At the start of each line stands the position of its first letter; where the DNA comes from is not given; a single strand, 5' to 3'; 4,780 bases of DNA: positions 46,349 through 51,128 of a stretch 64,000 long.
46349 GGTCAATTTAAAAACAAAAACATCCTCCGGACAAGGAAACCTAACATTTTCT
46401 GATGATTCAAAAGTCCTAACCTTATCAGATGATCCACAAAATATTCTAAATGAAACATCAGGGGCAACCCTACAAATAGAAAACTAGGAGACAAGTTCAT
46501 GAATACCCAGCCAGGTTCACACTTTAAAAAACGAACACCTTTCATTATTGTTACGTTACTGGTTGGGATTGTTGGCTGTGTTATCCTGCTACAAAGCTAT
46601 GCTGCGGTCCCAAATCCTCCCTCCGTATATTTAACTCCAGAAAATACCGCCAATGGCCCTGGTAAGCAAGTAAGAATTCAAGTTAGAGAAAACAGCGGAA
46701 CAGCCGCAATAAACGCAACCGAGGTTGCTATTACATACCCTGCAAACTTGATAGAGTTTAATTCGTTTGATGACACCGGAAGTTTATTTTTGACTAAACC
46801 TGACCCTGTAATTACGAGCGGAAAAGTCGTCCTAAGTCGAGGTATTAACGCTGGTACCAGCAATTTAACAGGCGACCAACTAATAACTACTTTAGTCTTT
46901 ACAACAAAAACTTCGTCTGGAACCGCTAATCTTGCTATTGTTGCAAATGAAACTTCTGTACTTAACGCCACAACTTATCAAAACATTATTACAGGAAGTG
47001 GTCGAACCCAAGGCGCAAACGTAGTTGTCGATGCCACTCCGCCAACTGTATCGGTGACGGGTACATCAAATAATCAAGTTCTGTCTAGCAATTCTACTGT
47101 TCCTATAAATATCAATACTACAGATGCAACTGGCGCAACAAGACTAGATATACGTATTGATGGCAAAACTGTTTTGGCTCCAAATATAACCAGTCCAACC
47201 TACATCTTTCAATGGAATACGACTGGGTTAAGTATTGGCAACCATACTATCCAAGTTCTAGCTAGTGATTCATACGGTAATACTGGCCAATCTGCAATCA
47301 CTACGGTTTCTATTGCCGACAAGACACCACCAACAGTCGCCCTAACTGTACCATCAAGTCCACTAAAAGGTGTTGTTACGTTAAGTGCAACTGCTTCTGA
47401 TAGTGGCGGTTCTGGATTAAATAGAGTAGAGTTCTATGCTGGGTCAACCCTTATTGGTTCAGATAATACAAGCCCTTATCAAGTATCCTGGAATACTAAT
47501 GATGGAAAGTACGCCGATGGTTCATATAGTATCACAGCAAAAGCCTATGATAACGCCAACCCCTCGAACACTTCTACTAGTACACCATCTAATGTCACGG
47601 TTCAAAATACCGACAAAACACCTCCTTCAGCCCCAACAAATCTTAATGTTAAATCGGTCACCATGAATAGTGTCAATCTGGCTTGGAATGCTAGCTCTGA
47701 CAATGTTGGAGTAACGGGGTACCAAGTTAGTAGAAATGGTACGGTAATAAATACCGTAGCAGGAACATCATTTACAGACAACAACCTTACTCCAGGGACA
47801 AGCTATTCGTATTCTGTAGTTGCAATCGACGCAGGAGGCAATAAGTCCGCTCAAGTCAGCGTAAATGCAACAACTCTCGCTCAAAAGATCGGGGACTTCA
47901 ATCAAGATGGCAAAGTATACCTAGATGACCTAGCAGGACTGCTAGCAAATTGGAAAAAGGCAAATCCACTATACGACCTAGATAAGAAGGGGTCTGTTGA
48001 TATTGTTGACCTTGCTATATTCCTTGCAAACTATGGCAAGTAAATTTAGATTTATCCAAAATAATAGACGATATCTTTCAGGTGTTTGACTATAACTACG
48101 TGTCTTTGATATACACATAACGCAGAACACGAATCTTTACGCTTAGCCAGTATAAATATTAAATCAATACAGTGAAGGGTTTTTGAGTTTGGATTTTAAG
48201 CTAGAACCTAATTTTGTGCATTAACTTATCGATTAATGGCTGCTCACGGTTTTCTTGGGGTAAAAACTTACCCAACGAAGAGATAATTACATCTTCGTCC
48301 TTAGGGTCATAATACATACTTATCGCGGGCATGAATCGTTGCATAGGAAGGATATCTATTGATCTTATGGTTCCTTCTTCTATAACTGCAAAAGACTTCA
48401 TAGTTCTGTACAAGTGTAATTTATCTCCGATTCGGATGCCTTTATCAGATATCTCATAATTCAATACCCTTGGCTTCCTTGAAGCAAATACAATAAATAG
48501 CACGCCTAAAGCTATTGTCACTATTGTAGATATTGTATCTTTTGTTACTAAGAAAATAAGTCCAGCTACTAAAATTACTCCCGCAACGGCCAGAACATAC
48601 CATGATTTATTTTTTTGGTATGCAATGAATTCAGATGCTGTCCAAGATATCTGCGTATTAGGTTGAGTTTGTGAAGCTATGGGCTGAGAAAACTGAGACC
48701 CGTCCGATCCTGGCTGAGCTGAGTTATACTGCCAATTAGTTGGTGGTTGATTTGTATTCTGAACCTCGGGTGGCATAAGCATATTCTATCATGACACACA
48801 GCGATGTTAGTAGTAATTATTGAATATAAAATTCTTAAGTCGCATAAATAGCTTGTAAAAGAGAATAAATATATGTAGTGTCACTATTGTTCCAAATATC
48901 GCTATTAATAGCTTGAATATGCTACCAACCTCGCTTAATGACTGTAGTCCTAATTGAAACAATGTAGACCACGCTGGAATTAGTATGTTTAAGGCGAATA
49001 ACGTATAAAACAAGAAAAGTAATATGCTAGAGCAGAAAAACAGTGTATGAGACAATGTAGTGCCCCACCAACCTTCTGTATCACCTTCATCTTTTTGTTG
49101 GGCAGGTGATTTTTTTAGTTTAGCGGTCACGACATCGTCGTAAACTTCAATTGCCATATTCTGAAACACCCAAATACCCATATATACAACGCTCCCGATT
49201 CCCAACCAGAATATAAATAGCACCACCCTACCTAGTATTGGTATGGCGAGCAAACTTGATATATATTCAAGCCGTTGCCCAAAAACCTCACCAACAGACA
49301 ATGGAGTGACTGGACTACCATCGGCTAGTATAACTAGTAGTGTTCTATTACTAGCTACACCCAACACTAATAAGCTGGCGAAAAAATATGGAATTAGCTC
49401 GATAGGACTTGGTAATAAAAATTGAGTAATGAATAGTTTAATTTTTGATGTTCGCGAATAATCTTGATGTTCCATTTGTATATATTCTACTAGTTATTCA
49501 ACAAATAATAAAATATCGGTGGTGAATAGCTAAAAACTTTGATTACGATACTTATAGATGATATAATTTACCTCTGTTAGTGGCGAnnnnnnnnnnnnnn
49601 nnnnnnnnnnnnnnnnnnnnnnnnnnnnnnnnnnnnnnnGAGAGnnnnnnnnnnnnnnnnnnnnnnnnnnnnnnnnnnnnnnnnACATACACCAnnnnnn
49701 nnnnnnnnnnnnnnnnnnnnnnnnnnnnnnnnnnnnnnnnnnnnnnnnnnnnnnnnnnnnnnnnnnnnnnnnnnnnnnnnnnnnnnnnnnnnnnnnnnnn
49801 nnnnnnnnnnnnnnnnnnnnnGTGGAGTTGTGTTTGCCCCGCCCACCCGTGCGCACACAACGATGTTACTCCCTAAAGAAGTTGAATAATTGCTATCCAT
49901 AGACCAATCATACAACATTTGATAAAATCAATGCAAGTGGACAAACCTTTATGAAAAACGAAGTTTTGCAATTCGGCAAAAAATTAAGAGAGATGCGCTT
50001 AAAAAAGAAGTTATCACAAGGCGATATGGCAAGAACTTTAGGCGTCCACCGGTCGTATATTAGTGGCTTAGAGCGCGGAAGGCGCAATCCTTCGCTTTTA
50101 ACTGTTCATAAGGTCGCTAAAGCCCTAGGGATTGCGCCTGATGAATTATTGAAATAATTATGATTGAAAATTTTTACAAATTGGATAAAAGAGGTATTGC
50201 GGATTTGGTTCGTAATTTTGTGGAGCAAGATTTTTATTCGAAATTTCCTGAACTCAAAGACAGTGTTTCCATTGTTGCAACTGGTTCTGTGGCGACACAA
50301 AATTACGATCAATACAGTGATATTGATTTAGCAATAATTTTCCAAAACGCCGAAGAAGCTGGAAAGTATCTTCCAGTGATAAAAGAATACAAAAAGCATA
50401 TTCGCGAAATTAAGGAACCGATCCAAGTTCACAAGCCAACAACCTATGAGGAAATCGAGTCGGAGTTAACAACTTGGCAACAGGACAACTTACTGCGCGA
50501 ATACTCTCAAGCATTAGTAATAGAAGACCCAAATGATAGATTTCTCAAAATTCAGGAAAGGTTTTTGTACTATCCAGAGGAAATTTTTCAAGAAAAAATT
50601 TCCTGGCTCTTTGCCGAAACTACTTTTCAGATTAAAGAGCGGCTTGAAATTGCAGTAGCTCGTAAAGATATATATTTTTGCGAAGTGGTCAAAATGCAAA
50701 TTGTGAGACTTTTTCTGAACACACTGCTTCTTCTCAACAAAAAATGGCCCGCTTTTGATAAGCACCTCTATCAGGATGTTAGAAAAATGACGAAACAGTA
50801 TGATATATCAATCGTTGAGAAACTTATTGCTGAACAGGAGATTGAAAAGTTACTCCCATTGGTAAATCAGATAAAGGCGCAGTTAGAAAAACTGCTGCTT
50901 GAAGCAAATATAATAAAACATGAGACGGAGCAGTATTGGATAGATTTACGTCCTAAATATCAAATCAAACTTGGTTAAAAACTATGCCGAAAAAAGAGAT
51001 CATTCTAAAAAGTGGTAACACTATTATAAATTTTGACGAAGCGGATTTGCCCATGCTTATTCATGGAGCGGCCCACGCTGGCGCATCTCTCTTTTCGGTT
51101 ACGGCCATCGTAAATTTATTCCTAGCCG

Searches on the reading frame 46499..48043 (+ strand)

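Call 8: search_protein_families(library=pfam, proteins=[window:46499-48043:+], max_evalue=0.001)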
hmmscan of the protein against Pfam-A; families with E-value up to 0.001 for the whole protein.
window:46499-48043:+ (514 aa): 4 families
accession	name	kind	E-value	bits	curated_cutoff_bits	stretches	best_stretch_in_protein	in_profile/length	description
PF17957.7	Big_7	-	1.8e-24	86.6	24.1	2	278-347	1-70/70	Bacterial Ig domain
PF00041.27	fn3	-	7e-11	42.6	25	1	377-453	1-81/84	Fibronectin type III domain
PF13750.12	Big_3_3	-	1.5e-07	31.7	27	1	235-317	3-91/157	Bacterial Ig-like domain (group 3)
PF19077.6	Big_13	-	0.00024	22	27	0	327-368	60-100/102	Bacterial Ig-like domain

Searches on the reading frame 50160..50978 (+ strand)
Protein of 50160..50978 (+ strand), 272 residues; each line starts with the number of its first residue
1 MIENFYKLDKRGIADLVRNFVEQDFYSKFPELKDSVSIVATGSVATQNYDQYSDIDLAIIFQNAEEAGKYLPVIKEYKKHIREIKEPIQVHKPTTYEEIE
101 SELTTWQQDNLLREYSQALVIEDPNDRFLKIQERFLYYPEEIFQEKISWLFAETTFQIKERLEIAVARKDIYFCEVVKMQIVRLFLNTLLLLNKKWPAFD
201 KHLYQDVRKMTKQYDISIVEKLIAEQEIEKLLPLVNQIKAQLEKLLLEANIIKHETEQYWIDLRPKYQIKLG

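Call 8: search_protein_families(library=pfam, proteins=[window:50160-50978:+], max_evalue=0.001)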
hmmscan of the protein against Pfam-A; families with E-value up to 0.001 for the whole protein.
window:50160-50978:+ (272 aa): 3 families
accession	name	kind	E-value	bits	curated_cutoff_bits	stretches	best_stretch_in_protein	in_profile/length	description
PF13228.11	DUF4037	-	4.3e-08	34.2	22.1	1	111-201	8-99/101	Domain of unknown function (DUF4037)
PF01909.29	NTP_transf_2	-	1.2e-07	32.5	21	1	31-97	10-75/93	Nucleotidyltransferase domain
PF18765.7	Polbeta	-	1.9e-05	25.2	26.9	1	38-92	16-68/93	Polymerase beta, Nucleotidyltransferase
